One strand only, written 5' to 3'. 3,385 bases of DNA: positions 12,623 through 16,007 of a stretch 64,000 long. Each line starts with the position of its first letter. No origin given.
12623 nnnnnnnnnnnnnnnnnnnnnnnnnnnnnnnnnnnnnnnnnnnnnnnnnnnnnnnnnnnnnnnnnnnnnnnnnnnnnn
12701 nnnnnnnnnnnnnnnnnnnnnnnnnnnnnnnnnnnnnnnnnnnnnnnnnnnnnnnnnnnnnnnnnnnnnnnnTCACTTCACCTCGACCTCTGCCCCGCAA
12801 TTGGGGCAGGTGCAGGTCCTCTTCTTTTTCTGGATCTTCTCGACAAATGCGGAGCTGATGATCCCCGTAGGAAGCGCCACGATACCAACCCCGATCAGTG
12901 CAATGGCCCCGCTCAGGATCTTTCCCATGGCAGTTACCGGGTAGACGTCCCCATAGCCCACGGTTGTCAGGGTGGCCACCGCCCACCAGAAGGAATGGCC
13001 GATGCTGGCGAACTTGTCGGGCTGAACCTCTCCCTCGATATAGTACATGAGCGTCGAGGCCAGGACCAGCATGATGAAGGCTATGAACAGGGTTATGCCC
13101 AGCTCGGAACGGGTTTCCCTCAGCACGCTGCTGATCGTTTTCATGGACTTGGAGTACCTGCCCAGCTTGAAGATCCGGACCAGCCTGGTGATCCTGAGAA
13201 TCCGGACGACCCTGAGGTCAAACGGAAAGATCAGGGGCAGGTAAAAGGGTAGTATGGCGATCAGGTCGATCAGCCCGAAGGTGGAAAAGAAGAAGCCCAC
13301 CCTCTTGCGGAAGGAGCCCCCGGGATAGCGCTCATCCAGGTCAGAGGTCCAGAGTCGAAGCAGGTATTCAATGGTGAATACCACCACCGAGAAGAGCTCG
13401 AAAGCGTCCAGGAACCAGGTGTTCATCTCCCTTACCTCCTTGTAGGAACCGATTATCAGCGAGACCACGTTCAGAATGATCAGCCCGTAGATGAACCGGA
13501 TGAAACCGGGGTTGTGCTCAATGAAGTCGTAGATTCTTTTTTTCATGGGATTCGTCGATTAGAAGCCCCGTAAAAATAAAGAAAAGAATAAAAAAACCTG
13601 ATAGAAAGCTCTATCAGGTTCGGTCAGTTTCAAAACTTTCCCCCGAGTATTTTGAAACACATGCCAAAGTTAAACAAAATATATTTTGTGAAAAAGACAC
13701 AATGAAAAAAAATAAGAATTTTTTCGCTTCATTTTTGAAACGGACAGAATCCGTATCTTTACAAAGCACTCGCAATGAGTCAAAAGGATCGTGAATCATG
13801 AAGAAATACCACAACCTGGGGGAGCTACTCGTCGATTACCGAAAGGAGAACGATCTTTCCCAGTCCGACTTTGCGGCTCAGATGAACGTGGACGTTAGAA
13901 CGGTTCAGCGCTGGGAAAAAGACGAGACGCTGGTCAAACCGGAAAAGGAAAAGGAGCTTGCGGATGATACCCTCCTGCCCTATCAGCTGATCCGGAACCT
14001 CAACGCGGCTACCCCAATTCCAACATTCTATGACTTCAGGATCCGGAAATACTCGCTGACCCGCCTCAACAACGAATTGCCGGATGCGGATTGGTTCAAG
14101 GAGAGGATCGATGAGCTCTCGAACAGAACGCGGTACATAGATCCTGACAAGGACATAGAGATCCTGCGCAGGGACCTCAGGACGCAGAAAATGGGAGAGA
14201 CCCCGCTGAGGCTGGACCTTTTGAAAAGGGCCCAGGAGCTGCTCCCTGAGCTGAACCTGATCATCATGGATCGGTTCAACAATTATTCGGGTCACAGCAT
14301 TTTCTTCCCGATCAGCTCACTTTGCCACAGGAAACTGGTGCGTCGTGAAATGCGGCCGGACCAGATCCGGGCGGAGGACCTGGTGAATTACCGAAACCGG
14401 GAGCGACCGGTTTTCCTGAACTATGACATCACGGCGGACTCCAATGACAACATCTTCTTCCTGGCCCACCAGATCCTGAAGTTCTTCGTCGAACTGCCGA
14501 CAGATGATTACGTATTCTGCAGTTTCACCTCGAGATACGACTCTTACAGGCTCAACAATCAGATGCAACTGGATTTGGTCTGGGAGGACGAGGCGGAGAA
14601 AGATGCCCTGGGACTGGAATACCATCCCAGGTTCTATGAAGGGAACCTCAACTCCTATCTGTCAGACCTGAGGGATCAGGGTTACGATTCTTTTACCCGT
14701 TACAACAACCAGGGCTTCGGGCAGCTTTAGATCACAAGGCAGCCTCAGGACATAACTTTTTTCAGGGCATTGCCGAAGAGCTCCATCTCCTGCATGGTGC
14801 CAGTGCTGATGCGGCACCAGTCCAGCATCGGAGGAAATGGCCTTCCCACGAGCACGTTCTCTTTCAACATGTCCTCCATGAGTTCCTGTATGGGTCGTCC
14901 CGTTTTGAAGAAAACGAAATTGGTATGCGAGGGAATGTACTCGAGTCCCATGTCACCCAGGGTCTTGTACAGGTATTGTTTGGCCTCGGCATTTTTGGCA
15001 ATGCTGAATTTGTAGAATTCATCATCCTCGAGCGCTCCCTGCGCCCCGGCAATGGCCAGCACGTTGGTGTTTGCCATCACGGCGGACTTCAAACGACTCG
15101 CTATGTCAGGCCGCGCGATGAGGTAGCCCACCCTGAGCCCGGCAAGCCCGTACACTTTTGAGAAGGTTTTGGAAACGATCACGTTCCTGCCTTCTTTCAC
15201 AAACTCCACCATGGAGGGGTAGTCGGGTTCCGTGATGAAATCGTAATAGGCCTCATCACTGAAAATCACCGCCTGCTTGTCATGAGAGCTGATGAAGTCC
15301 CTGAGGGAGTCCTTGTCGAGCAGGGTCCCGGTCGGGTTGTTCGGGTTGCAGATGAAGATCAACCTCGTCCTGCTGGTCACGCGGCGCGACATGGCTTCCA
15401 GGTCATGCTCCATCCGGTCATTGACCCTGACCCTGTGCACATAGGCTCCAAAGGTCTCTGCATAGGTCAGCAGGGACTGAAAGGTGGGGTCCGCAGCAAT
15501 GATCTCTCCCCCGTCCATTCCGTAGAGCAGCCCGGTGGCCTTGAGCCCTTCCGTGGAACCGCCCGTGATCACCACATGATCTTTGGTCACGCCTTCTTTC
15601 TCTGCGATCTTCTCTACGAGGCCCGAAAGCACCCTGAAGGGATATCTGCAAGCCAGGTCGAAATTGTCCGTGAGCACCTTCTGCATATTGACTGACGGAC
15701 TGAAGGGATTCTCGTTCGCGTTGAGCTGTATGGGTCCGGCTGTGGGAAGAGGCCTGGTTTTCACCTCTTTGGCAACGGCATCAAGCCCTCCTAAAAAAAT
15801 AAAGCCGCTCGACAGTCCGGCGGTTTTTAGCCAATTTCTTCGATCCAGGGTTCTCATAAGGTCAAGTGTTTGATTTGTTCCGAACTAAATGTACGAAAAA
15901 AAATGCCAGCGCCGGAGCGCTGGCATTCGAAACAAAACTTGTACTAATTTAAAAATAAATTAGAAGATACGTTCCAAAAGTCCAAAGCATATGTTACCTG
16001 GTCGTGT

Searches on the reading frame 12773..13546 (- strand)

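Call 4: search_protein_families(library=pfam, proteins=[window:12773-13546:-], max_evalue=0.01)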
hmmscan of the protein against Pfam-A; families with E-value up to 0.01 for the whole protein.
window:12773-13546:- (257 aa): 3 families
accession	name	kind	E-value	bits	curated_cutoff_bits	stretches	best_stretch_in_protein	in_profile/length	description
PF00520.37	Ion_trans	-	4.4e-38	131.3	25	1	15-240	4-239/241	Ion transport protein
PF07885.22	Ion_trans_2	-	4.1e-16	59.1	22.5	1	156-235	2-78/79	Ion channel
PF08016.18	PKD_channel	-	0.0058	16.5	22.4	1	122-198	108-184/225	Polycystin cation channel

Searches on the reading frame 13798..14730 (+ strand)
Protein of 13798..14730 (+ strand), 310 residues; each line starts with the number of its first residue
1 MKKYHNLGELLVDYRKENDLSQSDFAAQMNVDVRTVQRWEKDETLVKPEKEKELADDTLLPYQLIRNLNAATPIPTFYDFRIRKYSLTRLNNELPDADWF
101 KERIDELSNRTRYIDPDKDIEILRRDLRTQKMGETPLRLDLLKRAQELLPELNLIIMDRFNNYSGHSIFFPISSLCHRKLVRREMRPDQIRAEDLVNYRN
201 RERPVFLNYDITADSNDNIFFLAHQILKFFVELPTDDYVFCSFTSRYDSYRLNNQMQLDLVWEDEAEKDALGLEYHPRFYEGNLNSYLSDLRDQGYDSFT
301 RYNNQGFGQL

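Call 4: search_protein_families(library=pfam, proteins=[window:13798-14730:+], max_evalue=0.01)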
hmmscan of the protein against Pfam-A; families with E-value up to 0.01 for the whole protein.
window:13798-14730:+ (310 aa): 3 families
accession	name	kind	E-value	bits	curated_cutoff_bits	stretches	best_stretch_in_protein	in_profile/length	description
PF01381.28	HTH_3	-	7e-07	29.6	23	1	13-50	3-40/55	Helix-turn-helix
PF13560.12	HTH_31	-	0.00058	20.6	27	1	7-50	2-46/64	Helix-turn-helix domain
PF13518.12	HTH_28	-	0.0018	18.8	25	1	12-42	6-35/52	Helix-turn-helix domain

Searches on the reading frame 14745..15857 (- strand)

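Call 43: search_protein_families(library=pfam, proteins=[window:14745-15857:-], max_evalue=0.00001)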
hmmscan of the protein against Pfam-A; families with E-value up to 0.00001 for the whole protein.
window:14745-15857:- (370 aa): 2 families
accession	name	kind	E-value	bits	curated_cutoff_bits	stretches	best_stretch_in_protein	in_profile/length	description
PF00155.27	Aminotran_1_2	-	1.3e-49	169.7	19.7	1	43-359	4-355/361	Aminotransferase class I and II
PF00266.25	Aminotran_5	-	3e-06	26.9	21.5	1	82-202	50-176/371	Aminotransferase class-V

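Call 91: search_protein_families(library=ncbifam, proteins=[window:14745-15857:-], max_evalue=1e-10)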
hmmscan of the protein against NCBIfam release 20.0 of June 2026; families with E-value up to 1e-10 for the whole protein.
window:14745-15857:- (370 aa): 51 families (the best 25 are shown)
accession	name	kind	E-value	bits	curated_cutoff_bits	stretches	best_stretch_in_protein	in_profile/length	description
NF006580.0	PRK09105.1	subfamily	3.3e-76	256.6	444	1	2-369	3-371/375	pyridoxal phosphate-dependent aminotransferase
TIGR01141.1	hisC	equivalog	1.8e-73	247.4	276.55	1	35-367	15-348/349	histidinol-phosphate transaminase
NF051461.1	pyoverd_PtaA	equivalog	2.1e-65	220.8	500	1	2-366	2-357/359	pyoverdine biosynthesis transaminase PtaA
NF002878.0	PRK03321.1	subfamily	1.3e-63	214.9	374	1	41-367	23-347/352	histidinol-phosphate transaminase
NF003496.0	PRK05166.1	equivalog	6.3e-62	209.5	540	1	44-369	40-370/373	histidinol-phosphate transaminase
NF002877.0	PRK03317.1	equivalog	1.7e-47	162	409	1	42-369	33-367/374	histidinol-phosphate transaminase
TIGR01140.1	L_thr_O3P_dcar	equivalog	7.9e-47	160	290.55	1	35-364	12-329/331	threonine-phosphate decarboxylase CobD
NF006014.0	PRK08153.1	equivalog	2.6e-42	145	510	1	44-369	37-364/370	pyridoxal phosphate-dependent aminotransferase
NF041364.1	GntC_guanitoxin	equivalog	5.1e-36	124.3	415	1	83-355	45-342/356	guanitoxin biosynthesis PLP-dependent (S)-gamma-hydroxy-L-arginine cyclodehydratase GntC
NF002726.0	PRK02610.1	equivalog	7.6e-35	120.5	391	1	44-368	32-368/374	histidinol-phosphate transaminase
NF006225.0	PRK08354.1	equivalog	2e-31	109.6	288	1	45-367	19-314/318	putative aminotransferase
NF004870.0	PRK06225.1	equivalog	1.4e-29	103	351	1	77-337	68-337/380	pyridoxal phosphate-dependent aminotransferase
NF041091.1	asp_aminotase_Arch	equivalog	1.4e-28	99.8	550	1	86-319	81-319/376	aspartate aminotransferase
NF004770.0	PRK06108.1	subfamily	1.3e-26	93.3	422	1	89-303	93-317/396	pyridoxal phosphate-dependent aminotransferase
NF005305.0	PRK06836.1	equivalog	1.4e-26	93.7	376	1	87-335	93-355/396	pyridoxal phosphate-dependent aminotransferase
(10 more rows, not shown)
